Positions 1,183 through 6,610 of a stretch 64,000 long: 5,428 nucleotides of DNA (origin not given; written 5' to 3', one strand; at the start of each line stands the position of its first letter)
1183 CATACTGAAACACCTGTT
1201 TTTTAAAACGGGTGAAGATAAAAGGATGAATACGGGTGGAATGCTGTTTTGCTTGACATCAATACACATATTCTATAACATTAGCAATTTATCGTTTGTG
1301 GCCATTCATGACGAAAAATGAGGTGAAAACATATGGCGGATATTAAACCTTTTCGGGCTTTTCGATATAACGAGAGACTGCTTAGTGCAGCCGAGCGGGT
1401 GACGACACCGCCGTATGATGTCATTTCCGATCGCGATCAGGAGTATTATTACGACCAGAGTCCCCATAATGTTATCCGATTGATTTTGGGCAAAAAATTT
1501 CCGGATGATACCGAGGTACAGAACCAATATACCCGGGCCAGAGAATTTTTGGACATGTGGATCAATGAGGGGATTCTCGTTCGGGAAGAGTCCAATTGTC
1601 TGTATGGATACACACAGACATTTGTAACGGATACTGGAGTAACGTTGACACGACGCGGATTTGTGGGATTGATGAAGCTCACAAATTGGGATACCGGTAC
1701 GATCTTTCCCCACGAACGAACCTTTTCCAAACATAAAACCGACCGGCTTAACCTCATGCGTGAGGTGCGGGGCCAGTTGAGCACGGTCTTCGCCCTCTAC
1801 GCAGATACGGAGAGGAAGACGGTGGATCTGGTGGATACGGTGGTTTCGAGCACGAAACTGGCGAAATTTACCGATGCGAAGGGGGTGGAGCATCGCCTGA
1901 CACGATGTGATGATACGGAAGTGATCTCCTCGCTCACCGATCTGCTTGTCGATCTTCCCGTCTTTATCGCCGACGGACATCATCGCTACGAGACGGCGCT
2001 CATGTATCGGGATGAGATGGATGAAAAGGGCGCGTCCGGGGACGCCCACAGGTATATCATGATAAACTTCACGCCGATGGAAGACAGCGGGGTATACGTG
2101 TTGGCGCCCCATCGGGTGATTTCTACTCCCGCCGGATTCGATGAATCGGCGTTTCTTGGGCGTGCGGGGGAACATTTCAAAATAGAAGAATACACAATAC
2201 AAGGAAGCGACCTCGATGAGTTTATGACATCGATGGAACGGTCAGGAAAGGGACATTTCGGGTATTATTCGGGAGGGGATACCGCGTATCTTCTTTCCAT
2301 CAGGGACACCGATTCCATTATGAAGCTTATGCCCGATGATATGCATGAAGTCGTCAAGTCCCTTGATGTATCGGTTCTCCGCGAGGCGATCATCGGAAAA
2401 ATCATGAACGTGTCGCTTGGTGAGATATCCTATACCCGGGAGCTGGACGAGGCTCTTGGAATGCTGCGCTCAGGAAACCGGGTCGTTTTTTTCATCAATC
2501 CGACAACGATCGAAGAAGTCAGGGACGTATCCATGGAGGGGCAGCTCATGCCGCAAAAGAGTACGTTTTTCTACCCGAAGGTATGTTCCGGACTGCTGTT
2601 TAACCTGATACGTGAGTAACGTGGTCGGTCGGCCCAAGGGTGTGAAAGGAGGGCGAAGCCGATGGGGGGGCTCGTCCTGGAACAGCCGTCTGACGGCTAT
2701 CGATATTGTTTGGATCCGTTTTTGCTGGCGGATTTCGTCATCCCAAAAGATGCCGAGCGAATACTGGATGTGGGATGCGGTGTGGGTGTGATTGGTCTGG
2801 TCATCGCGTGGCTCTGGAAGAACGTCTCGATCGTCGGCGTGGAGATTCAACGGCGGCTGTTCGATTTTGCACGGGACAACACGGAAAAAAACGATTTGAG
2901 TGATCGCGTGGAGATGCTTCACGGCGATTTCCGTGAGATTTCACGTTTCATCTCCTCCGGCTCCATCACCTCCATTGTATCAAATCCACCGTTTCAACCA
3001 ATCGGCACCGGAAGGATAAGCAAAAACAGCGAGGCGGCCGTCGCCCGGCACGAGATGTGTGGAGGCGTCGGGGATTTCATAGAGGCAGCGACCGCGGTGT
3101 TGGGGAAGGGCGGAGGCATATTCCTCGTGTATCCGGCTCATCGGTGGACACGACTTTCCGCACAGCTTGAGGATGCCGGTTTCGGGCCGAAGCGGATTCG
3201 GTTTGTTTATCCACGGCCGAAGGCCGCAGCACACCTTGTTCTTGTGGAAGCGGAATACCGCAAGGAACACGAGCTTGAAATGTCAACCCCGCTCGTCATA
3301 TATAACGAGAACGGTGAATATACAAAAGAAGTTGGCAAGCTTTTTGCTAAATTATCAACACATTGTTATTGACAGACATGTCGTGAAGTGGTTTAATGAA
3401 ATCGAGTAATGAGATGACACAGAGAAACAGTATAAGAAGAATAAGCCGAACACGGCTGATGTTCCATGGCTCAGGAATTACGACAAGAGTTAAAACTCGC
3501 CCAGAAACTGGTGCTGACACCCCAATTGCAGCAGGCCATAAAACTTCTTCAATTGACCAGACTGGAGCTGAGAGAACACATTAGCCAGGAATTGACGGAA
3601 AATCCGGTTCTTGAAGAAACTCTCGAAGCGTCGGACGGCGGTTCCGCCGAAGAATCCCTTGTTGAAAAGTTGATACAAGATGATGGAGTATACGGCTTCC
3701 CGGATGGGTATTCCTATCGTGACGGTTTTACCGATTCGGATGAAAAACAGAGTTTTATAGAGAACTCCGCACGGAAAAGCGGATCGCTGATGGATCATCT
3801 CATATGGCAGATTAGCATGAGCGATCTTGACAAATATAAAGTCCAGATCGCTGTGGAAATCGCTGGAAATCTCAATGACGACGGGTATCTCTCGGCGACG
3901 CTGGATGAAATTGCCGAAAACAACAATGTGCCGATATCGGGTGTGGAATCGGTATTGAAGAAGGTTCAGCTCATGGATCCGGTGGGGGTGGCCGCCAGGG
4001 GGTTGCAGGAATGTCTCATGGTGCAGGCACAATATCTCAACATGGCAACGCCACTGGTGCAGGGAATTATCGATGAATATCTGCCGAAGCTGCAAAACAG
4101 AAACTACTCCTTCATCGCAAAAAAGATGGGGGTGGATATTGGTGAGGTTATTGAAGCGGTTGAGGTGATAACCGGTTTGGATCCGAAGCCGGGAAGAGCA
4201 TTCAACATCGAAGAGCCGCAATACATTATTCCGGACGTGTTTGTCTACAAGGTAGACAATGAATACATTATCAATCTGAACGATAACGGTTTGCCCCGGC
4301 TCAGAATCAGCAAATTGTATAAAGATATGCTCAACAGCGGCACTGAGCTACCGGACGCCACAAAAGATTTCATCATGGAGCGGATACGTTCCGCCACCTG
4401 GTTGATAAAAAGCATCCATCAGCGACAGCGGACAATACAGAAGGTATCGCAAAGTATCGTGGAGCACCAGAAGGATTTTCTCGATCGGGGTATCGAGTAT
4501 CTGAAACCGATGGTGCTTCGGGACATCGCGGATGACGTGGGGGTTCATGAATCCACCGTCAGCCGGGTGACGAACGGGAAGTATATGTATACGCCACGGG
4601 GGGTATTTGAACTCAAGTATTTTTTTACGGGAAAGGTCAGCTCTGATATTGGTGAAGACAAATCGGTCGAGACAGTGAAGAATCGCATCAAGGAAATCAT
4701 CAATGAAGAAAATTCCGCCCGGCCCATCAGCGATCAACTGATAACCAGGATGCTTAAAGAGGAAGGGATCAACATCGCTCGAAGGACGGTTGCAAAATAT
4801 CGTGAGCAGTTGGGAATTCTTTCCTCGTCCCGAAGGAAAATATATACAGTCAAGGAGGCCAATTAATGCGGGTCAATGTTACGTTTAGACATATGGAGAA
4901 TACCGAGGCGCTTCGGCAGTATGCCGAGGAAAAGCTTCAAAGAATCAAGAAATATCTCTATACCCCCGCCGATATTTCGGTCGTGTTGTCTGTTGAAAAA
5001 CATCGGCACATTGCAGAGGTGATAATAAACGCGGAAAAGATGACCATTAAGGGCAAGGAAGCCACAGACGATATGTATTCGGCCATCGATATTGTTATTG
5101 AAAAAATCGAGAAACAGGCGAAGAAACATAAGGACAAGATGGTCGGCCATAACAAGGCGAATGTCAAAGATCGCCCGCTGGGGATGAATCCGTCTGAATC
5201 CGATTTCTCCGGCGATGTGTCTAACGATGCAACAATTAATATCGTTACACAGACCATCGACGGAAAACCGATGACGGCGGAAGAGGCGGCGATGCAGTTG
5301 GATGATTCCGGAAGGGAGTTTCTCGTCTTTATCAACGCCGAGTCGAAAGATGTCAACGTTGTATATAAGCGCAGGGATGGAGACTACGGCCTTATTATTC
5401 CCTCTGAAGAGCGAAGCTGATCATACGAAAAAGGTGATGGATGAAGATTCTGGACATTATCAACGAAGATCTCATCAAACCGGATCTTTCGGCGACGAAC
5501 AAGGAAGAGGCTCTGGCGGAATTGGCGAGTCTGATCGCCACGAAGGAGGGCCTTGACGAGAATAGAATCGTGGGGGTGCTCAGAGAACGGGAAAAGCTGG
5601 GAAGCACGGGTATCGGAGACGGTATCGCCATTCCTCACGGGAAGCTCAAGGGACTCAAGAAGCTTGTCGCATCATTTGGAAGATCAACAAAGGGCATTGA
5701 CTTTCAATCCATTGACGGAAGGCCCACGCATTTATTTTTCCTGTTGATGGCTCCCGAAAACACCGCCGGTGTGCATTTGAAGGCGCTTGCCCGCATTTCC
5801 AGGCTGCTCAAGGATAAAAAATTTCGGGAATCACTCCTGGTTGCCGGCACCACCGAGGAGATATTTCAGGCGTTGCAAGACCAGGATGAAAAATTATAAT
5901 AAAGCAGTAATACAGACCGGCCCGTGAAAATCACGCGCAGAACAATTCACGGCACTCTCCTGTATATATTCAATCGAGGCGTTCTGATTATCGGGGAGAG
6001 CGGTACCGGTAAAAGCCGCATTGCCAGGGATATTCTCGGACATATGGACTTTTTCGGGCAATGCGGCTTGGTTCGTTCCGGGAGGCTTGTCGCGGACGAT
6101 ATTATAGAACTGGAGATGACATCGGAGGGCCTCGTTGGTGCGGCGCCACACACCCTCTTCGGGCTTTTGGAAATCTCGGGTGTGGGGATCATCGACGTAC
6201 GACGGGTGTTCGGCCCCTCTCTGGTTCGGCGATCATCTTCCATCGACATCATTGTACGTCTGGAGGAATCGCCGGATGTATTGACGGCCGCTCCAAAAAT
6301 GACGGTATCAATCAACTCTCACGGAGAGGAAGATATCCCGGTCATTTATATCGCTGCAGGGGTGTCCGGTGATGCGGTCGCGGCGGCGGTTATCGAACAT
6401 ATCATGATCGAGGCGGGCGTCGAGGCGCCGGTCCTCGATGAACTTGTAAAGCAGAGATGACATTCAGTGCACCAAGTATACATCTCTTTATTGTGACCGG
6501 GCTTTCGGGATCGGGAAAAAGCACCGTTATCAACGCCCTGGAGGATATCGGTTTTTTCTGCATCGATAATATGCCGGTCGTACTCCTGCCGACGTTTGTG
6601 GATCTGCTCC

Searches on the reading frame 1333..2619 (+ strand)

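Call 51: search_protein_families(library=pfam, proteins=[window:1333-2619:+], max_evalue=0.00001)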
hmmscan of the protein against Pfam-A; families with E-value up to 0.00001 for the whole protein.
window:1333-2619:+ (428 aa): 1 family
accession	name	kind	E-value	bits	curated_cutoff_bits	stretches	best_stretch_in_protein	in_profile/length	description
PF06245.16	DUF1015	-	3.3e-87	292.9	25.8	1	4-347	1-325/325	Protein of unknown function (DUF1015)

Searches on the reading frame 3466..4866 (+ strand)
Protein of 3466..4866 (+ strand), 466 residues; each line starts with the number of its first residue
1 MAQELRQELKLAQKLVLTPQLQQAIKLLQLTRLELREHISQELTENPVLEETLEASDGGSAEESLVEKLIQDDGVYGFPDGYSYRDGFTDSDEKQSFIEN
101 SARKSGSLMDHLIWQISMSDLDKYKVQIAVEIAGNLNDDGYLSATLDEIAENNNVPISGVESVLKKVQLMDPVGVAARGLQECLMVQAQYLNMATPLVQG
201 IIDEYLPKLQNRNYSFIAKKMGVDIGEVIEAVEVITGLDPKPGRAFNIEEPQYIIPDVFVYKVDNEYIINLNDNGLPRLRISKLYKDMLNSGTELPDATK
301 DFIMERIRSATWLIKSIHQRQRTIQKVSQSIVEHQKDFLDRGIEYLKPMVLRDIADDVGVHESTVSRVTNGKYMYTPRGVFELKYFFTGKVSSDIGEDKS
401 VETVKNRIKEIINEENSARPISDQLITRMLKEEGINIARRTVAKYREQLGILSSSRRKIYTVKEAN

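Call 51: search_protein_families(library=pfam, proteins=[window:3466-4866:+], max_evalue=0.00001)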
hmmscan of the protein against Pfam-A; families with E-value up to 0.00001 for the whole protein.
window:3466-4866:+ (466 aa): 3 families
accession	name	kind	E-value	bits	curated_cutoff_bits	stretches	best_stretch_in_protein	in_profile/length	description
PF04552.19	Sigma54_DBD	-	1.1e-62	210.9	22.8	1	302-458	3-159/160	Sigma-54, DNA binding domain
PF04963.19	Sigma54_CBD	-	4.8e-58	196.4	22.9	1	98-285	2-185/185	Sigma-54 factor, core binding domain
PF00309.25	Sigma54_AID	-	2.4e-17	62.9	23.8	1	6-51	1-46/46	Sigma-54 factor, Activator interacting domain (AID)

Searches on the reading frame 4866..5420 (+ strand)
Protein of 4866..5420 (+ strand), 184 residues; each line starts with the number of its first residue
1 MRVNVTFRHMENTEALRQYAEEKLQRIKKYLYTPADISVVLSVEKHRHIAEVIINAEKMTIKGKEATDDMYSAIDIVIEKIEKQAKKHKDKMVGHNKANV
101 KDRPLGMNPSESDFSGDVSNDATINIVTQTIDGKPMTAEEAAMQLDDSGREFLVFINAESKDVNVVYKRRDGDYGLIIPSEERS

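Call 67: search_protein_families(library=pfam, proteins=[window:4866-5420:+], max_evalue=0.1)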
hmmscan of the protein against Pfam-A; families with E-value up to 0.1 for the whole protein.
window:4866-5420:+ (184 aa): 2 families
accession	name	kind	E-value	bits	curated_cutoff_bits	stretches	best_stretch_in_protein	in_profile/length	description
PF02482.25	Ribosomal_S30AE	-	5.6e-23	81.9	23.7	1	3-92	1-87/88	Sigma 54 modulation protein / S30EA ribosomal protein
PF16321.10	Ribosom_S30AE_C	-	1.2e-20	73.4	25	1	128-176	9-57/57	Sigma 54 modulation/S30EA ribosomal protein C terminus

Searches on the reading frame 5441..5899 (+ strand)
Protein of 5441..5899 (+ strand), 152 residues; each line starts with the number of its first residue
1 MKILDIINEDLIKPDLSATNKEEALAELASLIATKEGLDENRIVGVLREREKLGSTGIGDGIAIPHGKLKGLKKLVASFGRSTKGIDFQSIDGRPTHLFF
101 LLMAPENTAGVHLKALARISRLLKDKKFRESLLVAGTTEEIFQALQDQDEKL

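Call 67: search_protein_families(library=pfam, proteins=[window:5441-5899:+], max_evalue=0.1)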
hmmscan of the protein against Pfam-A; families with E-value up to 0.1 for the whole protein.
window:5441-5899:+ (152 aa): 2 families
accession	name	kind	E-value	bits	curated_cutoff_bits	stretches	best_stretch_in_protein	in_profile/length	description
PF00359.27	PTS_EIIA_2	-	1.6e-37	129.2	27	1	6-147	2-143/144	Phosphoenolpyruvate-dependent sugar phosphotransferase system, EIIA 2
PF01314.23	AFOR_C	-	0.016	14.8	27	1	8-116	149-237/385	Aldehyde ferredoxin oxidoreductase, domains 2 & 3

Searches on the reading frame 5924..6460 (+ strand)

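Call 67: search_protein_families(library=pfam, proteins=[window:5924-6460:+], max_evalue=0.1)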
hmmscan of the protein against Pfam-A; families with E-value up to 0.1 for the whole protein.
window:5924-6460:+ (178 aa): 8 families
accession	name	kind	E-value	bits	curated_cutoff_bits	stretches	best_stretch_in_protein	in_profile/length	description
PF07475.17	Hpr_kinase_C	-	5.5e-27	94.8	33.3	1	5-163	6-153/171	HPr Serine kinase C-terminal domain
PF13191.12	AAA_16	-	0.0025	18.8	32.6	1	18-40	25-47/167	AAA ATPase domain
PF00158.32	Sigma54_activat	-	0.0096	16.1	20.2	1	18-38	23-43/168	Sigma-54 interaction domain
PF07728.20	AAA_5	-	0.015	15.7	22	1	19-41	1-23/139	AAA domain (dynein-related subfamily)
PF12775.13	AAA_7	-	0.021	14.8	25.8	1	16-42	32-58/181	P-loop containing dynein motor region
PF13555.12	AAA_29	-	0.03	14.5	27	1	9-32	13-37/61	P-loop containing region of AAA domain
PF13401.12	AAA_22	-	0.064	14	27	0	20-38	8-26/130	AAA domain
PF20720.3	nSTAND3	-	0.082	13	27.2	0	17-38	17-38/155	Novel STAND NTPase 3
